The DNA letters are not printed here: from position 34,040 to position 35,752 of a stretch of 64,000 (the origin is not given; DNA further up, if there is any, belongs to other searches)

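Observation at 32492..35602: gatD - cupin - short gatE operon: GatE-like subunit of GatB-like length with a cupin gene inserted between subunits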

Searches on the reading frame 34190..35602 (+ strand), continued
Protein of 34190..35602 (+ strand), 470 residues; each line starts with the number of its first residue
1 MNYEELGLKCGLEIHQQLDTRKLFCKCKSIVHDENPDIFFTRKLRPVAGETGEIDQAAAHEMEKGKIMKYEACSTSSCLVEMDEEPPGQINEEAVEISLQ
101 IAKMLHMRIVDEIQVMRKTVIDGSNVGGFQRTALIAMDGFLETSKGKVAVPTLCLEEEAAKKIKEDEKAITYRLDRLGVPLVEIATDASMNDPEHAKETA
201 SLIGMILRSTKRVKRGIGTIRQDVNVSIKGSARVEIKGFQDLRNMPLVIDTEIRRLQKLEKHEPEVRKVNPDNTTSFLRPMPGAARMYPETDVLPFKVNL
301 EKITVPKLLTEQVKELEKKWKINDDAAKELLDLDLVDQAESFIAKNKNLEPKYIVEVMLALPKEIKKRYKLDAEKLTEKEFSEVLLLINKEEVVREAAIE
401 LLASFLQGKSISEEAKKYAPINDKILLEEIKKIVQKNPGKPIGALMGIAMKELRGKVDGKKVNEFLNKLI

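Call 29: predict_structure(alignment_id=A1)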
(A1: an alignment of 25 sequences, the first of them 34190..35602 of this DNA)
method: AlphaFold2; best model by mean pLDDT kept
length: 470 residues; sequences in the alignment: 25
mean_pLDDT: 87.9   pTM: 0.76
mean pLDDT of the five models: 87.9, 86.6, 86.2, 86.0, 85.3
residues with pLDDT >= 90: 245; 70-90: 196; 50-70: 28; < 50: 1
segments of 3 or more residues with pLDDT < 50: none
pLDDT, mean of each block of 10 residues (from residue 1): 95 93 80 77 74 82 87 71 71 94 95 85 60 95 95 91 88 84 95 96 92 80 93 90 93 94 92 91 79 87 82 91 90 88 94 94 92 91 95 91 92 88 90 90 90 86 89
secondary structure, 60 per line:
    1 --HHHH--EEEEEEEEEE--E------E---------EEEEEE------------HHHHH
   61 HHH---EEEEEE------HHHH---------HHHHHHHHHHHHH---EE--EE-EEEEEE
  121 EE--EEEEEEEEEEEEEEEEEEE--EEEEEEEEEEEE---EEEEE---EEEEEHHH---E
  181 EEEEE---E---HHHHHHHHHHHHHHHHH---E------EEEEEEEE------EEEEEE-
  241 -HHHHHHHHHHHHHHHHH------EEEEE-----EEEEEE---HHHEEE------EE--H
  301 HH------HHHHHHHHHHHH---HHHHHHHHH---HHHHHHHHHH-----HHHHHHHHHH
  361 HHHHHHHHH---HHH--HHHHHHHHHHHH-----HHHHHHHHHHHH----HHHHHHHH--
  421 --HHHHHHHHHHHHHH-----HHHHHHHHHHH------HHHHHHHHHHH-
elements in order: H3-6 E9-18 E38-43 H56-63 E67-72 H79-82 H92-104 E115-122 E125-143 E146-157 E161-165 E169-173 E180-185 H193-209 E220-227 E234-239 H242-258 E265-269 E275-280 E287-289 H309-320 H324-332 H336-345 H351-369 H378-389 H395-406 H411-418 H423-436 H442-452 H459-469

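Call 34: fold_search(model_id=the predicted structure, library=pdb)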
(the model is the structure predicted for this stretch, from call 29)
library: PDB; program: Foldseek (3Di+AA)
matches with E <= 10: 415; with E <= 0.001: 17
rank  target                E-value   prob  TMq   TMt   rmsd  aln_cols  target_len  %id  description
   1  1zq1_C                7.1e-41  1.00  0.68  0.64   4.2       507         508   34  Structure of GatDE tRNA-Dependent Amidotransferase from Pyrococcus abyssi (released 2005-10-18)
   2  2d6f_D                3.5e-39  1.00  0.67  0.61   5.1       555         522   32  Crystal structure of Glu-tRNA(Gln) amidotransferase in the complex with tRNA(Gln) (released 2006-07-11)
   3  2d6f_C                3.8e-37  1.00  0.65  0.63   4.6       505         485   34  Crystal structure of Glu-tRNA(Gln) amidotransferase in the complex with tRNA(Gln) (released 2006-07-11)
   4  9a6e_A                1.6e-28  1.00  0.73  0.72   4.8       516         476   20  Integrative model of GATB-SUCD by crosslinking MS and deep learning (released 2024-09-18)
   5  3ip4_B                3.8e-26  1.00  0.67  0.65   6.0       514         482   19  The high resolution structure of GatCAB (released 2009-11-24)
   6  3h0l_B                2.4e-25  1.00  0.64  0.72   4.6       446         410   24  Structure of trna-dependent amidotransferase gatcab from aquifex aeolicus (released 2009-07-21)
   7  3kfu_I                2.9e-25  1.00  0.64  0.67   6.3       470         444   20  Crystal structure of the transamidosome (released 2010-08-25)
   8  3al0_B                1.6e-24  1.00  0.64  0.63   6.1       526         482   24  Crystal structure of the glutamine transamidosome from Thermotoga maritima in the glutamylation state. (released 2010-09-29)
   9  3kfu_F                2.6e-24  1.00  0.66  0.69   5.8       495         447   19  Crystal structure of the transamidosome (released 2010-08-25)
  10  4wj3_B                8.2e-23  1.00  0.63  0.65   5.8       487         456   18  Crystal structure of the asparagine transamidosome from Pseudomonas aeruginosa (released 2014-12-31)
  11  2g5i_B                1.6e-22  1.00  0.63  0.72   4.5       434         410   20  Structure of tRNA-Dependent Amidotransferase GatCAB complexed with ADP-AlF4 (released 2006-07-18)
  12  2g5h_B                8.8e-22  1.00  0.61  0.71   4.8       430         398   20  Structure of tRNA-Dependent Amidotransferase GatCAB (released 2006-07-18)
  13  2dqn_B                8.8e-22  1.00  0.62  0.71   5.0       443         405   19  Structure of tRNA-Dependent Amidotransferase GatCAB complexed with Asn (released 2006-07-18)
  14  4wj3_E                1.8e-21  1.00  0.68  0.70   5.5       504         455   19  Crystal structure of the asparagine transamidosome from Pseudomonas aeruginosa (released 2014-12-31)
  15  2df4_B                1.2e-20  1.00  0.59  0.69   4.6       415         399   20  Structure of tRNA-Dependent Amidotransferase GatCAB complexed with Mn2+ (released 2006-07-18)
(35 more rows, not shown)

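Call 35: search_protein_families(library=pfam, alignment_id=A2, max_evalue=0.001)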
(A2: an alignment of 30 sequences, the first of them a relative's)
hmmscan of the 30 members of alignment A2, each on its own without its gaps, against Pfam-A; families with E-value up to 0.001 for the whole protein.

A. member 1, L040:4007-4918:+ (304 aa): 0 families

B. families by the number of members that match (of 30 scanned): 38 families (the first 25 are shown)
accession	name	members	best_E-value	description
PF02661.23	Fic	3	2.2e-16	Fic/DOC family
PF00710.25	Asparaginase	2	7.6e-26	Asparaginase, N-terminal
PF01370.27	Epimerase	1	4.6e-62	NAD dependent epimerase/dehydratase family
PF16363.11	GDP_Man_Dehyd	1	2.6e-58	GDP-mannose 4,6 dehydratase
PF00485.24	PRK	1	5.1e-45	Phosphoribulokinase / Uridine kinase family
PF01073.25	3Beta_HSD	1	2e-24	3-beta hydroxysteroid dehydrogenase/isomerase family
PF13412.12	HTH_24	1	1.9e-23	Winged helix-turn-helix DNA-binding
PF13404.12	HTH_AsnC-type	1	2.3e-18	AsnC-type helix-turn-helix domain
PF01928.26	CYTH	1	1.7e-17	CYTH domain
PF02719.21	Polysacc_synt_2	1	2.6e-17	Polysaccharide biosynthesis protein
PF09414.15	RNA_ligase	1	7.5e-17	RNA ligase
PF00903.31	Glyoxalase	1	1e-15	Glyoxalase/Bleomycin resistance protein/Dioxygenase superfamily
PF13563.12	2_5_RNA_ligase2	1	4.1e-15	2'-5' RNA ligase superfamily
PF07993.18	NAD_binding_4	1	2.1e-12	Male sterility protein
PF04321.23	RmlD_sub_bind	1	1.1e-11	RmlD substrate binding domain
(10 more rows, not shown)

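Call 36: search_protein_representatives(protein=window:34190-35602:+)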
Query: 470 residues. Proteins with E-value up to 0.001 (for the whole library): 2176; up to 1e-10: 1108; up to 1e-30: 563. The best 150 are listed.
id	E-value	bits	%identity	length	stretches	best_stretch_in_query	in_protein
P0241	1.9e-144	498.2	52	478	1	2-468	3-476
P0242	3.0e-143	494.3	52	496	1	3-465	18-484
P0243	2.6e-141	487.9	51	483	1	2-466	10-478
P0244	6.6e-130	450.3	48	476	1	1-467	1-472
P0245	4.3e-128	444.4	50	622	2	3-300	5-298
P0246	5.8e-125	434.0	48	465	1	2-468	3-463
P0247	1.5e-124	432.7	47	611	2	4-266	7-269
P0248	3.6e-123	428.1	46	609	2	1-269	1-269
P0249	1.8e-121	422.5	48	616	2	1-270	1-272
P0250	2.4e-121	422.1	46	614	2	1-267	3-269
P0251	3.4e-121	421.6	48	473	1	1-468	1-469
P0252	1.2e-120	419.9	47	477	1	2-469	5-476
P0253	5.8e-120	417.6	47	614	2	2-266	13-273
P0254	2.1e-118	412.4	49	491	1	10-468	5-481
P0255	1.8e-117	409.3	46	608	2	2-258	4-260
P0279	2.9e-106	372.4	49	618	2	2-261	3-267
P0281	1.2e-105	370.4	47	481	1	1-468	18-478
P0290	7.9e-103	361.1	45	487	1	1-469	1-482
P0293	1.9e-101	356.6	42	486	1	1-465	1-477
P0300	4.1e-100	352.2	42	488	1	2-466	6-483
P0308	5.3e-98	345.2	44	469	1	8-470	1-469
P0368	8.3e-91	321.5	43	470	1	8-469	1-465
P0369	8.4e-91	321.5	42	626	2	1-257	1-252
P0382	7.4e-90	318.4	44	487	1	1-467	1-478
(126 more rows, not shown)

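Call 42: list_cluster_members(proteins=[P0279, P0290, P0369, P0254, P0281, P0293, P0382, P0368, P0300, P0308])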
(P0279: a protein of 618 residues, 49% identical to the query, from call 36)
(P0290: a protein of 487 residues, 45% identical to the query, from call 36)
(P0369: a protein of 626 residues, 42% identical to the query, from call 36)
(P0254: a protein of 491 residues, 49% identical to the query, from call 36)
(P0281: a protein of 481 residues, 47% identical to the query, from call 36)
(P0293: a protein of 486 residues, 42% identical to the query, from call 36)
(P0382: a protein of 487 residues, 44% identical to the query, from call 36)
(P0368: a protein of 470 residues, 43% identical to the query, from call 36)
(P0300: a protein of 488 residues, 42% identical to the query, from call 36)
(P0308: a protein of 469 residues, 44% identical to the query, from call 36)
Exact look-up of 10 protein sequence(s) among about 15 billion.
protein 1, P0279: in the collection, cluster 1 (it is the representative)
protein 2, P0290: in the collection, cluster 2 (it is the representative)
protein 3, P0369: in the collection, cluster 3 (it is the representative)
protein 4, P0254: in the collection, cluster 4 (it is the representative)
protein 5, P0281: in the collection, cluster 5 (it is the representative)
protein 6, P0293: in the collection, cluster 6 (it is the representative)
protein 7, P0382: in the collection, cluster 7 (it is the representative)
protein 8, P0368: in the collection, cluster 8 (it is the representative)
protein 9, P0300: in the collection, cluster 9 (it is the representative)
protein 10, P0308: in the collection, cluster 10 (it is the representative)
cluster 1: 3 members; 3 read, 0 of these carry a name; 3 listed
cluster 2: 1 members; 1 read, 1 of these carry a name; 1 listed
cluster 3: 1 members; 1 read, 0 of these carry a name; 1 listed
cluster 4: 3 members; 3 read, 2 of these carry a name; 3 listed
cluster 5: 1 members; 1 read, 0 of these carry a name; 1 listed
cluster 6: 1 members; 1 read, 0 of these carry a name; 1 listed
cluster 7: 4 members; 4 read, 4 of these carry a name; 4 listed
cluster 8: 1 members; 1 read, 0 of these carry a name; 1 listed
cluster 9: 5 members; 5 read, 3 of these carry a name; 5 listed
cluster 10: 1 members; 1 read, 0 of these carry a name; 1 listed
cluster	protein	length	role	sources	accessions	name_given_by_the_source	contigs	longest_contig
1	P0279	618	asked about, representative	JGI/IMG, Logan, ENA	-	-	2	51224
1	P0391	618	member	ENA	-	-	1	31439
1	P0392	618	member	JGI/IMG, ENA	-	-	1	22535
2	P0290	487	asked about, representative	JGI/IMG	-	Glu-tRNA(Gln) amidotransferase subunit E-like FAD-binding protein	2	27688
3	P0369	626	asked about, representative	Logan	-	-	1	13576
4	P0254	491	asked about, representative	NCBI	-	-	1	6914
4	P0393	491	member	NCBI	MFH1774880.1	MAG: Glu-tRNA(Gln) amidotransferase subunit GatE [Methanobacteriota archaeon]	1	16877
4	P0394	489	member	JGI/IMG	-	Glu-tRNA(Gln) amidotransferase subunit E-like FAD-binding protein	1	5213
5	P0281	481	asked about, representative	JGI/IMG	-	-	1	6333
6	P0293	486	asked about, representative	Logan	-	-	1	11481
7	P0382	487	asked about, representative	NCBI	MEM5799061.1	MAG: Glu-tRNA(Gln) amidotransferase subunit GatE [Candidatus Aenigmatarchaeota archaeon]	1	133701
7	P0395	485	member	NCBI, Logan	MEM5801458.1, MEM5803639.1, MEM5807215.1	MAG: Glu-tRNA(Gln) amidotransferase subunit GatE [Candidatus Aenigmatarchaeota archaeon]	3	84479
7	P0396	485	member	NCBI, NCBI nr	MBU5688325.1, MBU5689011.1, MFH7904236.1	MAG: Glu-tRNA(Gln) amidotransferase subunit GatE [Candidatus Aenigmarchaeota archaeon] | Glu-tRNA(Gln) amidotransferase subunit GatE [Candidatus Aenigmarchaeota archaeon]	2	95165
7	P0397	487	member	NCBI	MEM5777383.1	MAG: Glu-tRNA(Gln) amidotransferase subunit GatE [Candidatus Aenigmatarchaeota archaeon]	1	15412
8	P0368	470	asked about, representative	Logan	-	-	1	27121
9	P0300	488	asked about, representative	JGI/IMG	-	-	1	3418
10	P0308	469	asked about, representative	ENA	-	-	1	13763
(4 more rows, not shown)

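Call 44: search_protein_families(library=pfam, proteins=[P0279, P0369, L067:4986-6818:+, L075:4920-6821:+, P0290, P0254, L041:4986-6455:+, L048:1743-3227:+], max_evalue=0.01)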
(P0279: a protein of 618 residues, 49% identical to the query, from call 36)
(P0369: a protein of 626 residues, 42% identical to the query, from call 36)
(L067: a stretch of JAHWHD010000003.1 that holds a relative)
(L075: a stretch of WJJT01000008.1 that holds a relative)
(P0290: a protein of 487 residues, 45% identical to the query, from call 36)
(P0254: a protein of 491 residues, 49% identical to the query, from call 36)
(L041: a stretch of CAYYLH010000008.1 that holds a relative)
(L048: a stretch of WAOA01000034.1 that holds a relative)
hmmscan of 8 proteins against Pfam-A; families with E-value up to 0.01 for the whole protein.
P0279 (618 aa): 2 families
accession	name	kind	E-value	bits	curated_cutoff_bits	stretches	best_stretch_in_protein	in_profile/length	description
PF02934.20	GatB_N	-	4.8e-54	183.8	23.4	1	10-444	2-276/277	GatB/GatE catalytic domain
PF02938.19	GAD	-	7.9e-07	29.7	23.4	1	294-388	1-94/95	GAD domain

P0369 (626 aa): 4 families
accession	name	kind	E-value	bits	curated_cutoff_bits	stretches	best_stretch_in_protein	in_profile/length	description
PF02934.20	GatB_N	-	1.6e-53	182.2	23.4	1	9-436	2-276/277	GatB/GatE catalytic domain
PF02637.23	GatB_Yqey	-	7e-16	58.9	27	1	477-617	3-148/148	GatB domain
PF02938.19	GAD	-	2.1e-05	25.1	23.4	1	298-381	9-95/95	GAD domain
PF09424.15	YqeY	-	0.0004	20.9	27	1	564-617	94-143/143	Yqey-like protein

L067:4986-6818:+ (611 aa): 4 families
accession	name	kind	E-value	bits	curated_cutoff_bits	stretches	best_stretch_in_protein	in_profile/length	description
PF02934.20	GatB_N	-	1e-52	179.5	23.4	1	14-441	2-272/277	GatB/GatE catalytic domain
PF02938.19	GAD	-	5.9e-18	65.3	23.4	1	296-389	1-94/95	GAD domain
PF02637.23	GatB_Yqey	-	4e-09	36.9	27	1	480-609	2-147/148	GatB domain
PF09424.15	YqeY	-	0.0051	17.4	27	0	561-608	91-141/143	Yqey-like protein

L075:4920-6821:+ (634 aa): 3 families
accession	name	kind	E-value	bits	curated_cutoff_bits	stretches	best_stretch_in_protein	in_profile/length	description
PF02934.20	GatB_N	-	4.2e-57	193.9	23.4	1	35-468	2-276/277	GatB/GatE catalytic domain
PF02938.19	GAD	-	4.2e-13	49.8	23.4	1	319-413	1-95/95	GAD domain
PF02637.23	GatB_Yqey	-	4.1e-08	33.7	27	1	505-632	2-147/148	GatB domain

P0290 (487 aa): 4 families
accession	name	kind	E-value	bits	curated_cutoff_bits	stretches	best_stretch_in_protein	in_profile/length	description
PF02934.20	GatB_N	-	2.1e-57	194.9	23.4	1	9-302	2-276/277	GatB/GatE catalytic domain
PF02637.23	GatB_Yqey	-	2.8e-23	82.9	27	1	343-483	3-148/148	GatB domain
PF09424.15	YqeY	-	7.9e-06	26.5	27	1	437-482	97-142/143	Yqey-like protein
PF20404.3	DUF6694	-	0.0011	19.7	24.3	0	302-342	33-73/102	Family of unknown function (DUF6694)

P0254 (491 aa): 3 families
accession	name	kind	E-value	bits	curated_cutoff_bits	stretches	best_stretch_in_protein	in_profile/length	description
PF02934.20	GatB_N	-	4.1e-65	220.2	23.4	1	4-302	2-276/277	GatB/GatE catalytic domain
PF02637.23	GatB_Yqey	-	6.5e-24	84.9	27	1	341-483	1-148/148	GatB domain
PF09424.15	YqeY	-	0.0051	17.3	27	1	427-483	91-143/143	Yqey-like protein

L041:4986-6455:+ (490 aa): 1 family
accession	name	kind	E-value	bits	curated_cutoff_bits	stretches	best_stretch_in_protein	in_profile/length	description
PF02934.20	GatB_N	-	1.3e-54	185.7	23.4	1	15-319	3-276/277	GatB/GatE catalytic domain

L048:1743-3227:+ (495 aa): 3 families
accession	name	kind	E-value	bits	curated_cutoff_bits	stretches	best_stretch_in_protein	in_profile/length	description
PF02934.20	GatB_N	-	6.1e-62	209.7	23.4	1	18-318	2-276/277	GatB/GatE catalytic domain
PF02637.23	GatB_Yqey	-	1.2e-27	97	27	1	353-490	1-148/148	GatB domain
PF09424.15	YqeY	-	2.7e-05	24.7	27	1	427-490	81-143/143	Yqey-like protein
